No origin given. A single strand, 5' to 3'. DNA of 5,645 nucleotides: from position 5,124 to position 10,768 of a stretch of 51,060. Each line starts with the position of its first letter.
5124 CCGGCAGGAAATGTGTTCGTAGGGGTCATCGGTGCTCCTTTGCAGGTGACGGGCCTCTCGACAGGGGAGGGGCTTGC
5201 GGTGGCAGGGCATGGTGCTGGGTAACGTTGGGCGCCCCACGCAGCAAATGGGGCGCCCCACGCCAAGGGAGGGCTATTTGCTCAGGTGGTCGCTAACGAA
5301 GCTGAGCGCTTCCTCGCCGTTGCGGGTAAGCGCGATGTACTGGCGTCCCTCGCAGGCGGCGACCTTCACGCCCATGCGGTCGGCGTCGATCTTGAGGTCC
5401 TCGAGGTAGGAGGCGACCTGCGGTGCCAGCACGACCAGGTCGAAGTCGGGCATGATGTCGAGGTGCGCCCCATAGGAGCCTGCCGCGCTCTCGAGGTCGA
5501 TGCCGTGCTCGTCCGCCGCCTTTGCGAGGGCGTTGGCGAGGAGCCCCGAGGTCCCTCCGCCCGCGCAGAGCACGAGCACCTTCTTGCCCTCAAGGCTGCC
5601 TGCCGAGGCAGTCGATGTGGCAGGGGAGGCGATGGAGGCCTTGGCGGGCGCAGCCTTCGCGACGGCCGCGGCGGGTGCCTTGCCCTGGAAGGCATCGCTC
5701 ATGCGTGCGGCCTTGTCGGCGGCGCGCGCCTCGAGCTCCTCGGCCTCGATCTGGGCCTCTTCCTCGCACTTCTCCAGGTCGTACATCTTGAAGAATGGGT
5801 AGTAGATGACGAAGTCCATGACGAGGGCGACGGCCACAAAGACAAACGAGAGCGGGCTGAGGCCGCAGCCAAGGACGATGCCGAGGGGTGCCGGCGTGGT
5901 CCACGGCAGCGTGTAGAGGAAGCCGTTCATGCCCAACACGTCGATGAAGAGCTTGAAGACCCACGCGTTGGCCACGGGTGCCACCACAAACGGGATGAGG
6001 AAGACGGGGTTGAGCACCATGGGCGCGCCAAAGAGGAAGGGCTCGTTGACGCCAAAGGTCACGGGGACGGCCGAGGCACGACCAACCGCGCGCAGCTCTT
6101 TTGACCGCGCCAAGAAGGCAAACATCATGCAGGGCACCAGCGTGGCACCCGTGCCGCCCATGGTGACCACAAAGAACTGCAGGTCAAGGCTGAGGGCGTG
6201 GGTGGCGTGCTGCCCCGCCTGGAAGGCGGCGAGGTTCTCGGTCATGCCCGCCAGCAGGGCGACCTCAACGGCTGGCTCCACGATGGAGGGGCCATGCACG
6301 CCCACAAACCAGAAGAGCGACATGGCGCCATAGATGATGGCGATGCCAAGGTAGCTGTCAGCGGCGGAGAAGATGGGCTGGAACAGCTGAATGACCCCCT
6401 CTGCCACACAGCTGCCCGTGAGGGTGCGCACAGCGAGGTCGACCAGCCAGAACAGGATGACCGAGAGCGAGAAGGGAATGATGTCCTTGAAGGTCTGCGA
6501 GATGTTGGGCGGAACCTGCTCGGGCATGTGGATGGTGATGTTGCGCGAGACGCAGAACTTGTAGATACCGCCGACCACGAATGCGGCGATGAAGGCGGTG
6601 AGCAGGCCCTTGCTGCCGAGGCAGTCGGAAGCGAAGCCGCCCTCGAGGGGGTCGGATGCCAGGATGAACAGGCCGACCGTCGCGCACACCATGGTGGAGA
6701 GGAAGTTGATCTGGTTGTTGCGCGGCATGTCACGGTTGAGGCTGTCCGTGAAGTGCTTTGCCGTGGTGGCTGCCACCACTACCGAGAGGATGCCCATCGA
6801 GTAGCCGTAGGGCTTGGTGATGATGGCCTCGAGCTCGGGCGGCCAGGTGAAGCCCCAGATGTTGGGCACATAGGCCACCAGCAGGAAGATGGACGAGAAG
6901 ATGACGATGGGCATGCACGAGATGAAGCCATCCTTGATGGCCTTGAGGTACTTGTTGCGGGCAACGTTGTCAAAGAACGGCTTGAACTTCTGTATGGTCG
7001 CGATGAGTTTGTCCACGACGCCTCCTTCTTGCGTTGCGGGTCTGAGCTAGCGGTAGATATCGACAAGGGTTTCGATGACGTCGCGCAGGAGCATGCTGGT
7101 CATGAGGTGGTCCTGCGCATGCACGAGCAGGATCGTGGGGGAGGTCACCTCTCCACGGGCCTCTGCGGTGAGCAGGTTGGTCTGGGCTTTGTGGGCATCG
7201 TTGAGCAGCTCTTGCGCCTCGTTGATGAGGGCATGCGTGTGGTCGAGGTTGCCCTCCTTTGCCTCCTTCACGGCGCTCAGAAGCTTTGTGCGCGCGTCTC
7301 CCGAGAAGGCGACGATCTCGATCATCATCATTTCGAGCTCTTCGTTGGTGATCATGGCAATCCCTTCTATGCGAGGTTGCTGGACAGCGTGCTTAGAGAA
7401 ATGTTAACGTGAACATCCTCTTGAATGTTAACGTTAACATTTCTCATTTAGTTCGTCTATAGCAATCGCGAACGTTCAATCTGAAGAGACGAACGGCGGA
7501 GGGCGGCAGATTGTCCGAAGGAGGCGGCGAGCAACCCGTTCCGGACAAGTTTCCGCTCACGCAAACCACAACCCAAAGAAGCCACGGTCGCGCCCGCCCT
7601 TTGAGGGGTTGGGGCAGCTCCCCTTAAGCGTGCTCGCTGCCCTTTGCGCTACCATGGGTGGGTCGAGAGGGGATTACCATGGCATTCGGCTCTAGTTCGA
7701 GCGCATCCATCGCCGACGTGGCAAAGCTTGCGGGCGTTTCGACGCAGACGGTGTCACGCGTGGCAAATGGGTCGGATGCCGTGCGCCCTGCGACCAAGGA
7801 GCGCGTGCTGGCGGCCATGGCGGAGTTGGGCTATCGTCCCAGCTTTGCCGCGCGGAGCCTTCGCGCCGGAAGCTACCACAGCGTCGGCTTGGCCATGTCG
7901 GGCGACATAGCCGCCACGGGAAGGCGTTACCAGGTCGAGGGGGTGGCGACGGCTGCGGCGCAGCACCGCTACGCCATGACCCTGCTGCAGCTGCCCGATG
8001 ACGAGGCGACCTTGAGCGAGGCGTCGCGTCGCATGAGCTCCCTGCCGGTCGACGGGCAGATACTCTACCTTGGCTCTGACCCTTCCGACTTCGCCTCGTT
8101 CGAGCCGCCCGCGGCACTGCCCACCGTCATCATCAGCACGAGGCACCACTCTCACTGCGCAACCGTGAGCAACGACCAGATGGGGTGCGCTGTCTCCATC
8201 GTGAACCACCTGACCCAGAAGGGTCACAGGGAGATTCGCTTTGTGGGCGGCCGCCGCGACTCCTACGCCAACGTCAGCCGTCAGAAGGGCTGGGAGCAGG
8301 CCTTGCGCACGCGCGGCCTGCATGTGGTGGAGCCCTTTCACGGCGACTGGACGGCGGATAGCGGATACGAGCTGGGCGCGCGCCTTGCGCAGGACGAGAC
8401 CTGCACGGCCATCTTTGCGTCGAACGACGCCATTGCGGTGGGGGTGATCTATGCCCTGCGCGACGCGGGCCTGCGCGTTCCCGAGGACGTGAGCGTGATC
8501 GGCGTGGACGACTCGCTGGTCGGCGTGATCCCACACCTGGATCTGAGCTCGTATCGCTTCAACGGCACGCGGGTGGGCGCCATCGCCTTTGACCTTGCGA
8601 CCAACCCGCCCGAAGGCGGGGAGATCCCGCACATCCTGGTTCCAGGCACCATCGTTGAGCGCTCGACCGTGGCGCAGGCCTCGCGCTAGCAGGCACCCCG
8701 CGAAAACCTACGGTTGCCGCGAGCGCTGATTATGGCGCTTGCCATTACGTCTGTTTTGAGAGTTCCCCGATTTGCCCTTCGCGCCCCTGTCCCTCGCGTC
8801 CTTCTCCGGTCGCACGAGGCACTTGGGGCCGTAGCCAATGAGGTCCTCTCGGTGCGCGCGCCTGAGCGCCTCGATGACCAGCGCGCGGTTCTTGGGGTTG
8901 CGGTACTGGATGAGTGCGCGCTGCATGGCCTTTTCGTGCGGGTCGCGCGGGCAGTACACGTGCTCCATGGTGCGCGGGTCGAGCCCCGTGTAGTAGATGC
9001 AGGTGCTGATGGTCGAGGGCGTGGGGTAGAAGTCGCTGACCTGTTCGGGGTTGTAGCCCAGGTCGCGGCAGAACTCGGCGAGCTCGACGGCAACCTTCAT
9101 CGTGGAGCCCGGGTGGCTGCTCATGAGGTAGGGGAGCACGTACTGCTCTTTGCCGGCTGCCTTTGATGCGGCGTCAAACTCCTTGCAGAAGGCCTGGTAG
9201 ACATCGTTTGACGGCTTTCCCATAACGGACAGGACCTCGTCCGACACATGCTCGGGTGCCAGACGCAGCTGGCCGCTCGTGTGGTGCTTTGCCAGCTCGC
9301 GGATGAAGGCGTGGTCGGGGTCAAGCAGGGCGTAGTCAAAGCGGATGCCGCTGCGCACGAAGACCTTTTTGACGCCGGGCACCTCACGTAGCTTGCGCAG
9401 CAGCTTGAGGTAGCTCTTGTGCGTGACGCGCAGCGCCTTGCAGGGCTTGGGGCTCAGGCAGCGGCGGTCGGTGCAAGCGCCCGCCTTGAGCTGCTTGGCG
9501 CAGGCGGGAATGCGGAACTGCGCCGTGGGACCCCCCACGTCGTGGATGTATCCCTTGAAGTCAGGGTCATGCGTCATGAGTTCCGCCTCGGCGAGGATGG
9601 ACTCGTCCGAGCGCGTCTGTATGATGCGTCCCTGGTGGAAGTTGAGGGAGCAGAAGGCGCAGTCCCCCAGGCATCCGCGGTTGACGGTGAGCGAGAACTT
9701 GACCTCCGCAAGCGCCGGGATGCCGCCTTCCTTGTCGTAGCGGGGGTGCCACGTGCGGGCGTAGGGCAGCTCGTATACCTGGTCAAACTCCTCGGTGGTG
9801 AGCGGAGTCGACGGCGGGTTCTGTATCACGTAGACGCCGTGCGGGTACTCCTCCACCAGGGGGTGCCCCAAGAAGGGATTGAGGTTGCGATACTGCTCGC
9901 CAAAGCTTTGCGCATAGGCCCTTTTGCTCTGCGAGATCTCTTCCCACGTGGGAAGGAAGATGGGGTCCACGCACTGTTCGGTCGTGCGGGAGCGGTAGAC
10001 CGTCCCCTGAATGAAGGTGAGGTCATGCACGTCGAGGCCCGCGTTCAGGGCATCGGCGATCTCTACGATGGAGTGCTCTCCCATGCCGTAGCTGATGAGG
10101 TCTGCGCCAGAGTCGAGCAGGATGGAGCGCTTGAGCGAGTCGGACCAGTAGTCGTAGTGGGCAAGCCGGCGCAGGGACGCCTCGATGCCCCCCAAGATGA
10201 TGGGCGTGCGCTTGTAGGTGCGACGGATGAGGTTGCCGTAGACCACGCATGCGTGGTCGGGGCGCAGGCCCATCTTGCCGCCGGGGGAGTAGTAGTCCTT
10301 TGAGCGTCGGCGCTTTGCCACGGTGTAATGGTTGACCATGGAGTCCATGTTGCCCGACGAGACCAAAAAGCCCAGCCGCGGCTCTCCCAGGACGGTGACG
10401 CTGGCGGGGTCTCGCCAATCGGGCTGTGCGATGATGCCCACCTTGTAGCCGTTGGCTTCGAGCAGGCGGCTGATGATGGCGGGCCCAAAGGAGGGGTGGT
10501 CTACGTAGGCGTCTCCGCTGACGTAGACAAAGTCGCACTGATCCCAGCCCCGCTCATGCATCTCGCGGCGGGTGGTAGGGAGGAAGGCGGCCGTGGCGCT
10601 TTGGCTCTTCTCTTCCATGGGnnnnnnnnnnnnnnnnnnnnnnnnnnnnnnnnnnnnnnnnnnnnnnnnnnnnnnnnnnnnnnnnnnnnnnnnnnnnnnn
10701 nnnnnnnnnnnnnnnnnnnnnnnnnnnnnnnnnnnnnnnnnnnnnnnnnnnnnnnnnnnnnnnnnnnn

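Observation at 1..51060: The whole window is one perfect 51,060-bp reverse-complement palindrome (2 x 25,530 bp, zero spacer)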

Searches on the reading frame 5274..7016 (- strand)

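Call 6: search_protein_families(library=pfam, proteins=[window:5274-7016:-])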
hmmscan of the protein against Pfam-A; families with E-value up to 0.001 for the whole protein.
window:5274-7016:- (580 aa): 2 families
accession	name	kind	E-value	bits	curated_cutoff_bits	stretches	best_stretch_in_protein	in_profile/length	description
PF02378.23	PTS_EIIC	-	2.9e-72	243.9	30.7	1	29-347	2-319/319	Phosphotransferase system, EIIC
PF02302.22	PTS_IIB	-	1.8e-11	45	23.6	1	479-559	1-77/90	PTS system, Lactose/Cellobiose specific IIB subunit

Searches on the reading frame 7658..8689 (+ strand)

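Call 6: search_protein_families(library=pfam, proteins=[window:7658-8689:+])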
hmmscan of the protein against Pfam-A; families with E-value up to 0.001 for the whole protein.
window:7658-8689:+ (343 aa): 5 families
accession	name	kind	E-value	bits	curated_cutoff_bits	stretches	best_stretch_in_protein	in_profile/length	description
PF13377.12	Peripla_BP_3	-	2e-28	100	26.5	1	182-338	1-167/167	Periplasmic binding protein-like domain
PF00356.27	LacI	-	4.5e-19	68.4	27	1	17-62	1-46/46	Bacterial regulatory proteins, lacI family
PF00532.27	Peripla_BP_1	-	1.4e-14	54.7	22.2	1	93-284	20-224/281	Periplasmic binding proteins and sugar binding domain of LacI family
PF13407.12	Peripla_BP_4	-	6.2e-08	32.9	35.1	1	180-286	113-219/258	Periplasmic binding protein domain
PF13560.12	HTH_31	-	0.00033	21.4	27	0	16-55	15-51/64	Helix-turn-helix domain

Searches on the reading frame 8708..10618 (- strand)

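Call 6: search_protein_families(library=pfam, proteins=[window:8708-10618:-])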
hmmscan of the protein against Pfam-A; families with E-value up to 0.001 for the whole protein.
window:8708-10618:- (636 aa): 3 families
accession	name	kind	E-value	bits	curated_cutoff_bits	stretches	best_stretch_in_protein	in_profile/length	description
PF08497.15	Radical_SAM_N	-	3.6e-135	450.5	25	1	12-309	1-301/301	Radical SAM N-terminal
PF11842.13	DUF3362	-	1.9e-26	93.5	27.6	1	525-633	1-115/151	Domain of unknown function (DUF3362)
PF04055.27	Radical_SAM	-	1.3e-06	29.1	29.5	1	312-481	3-136/166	Radical SAM superfamily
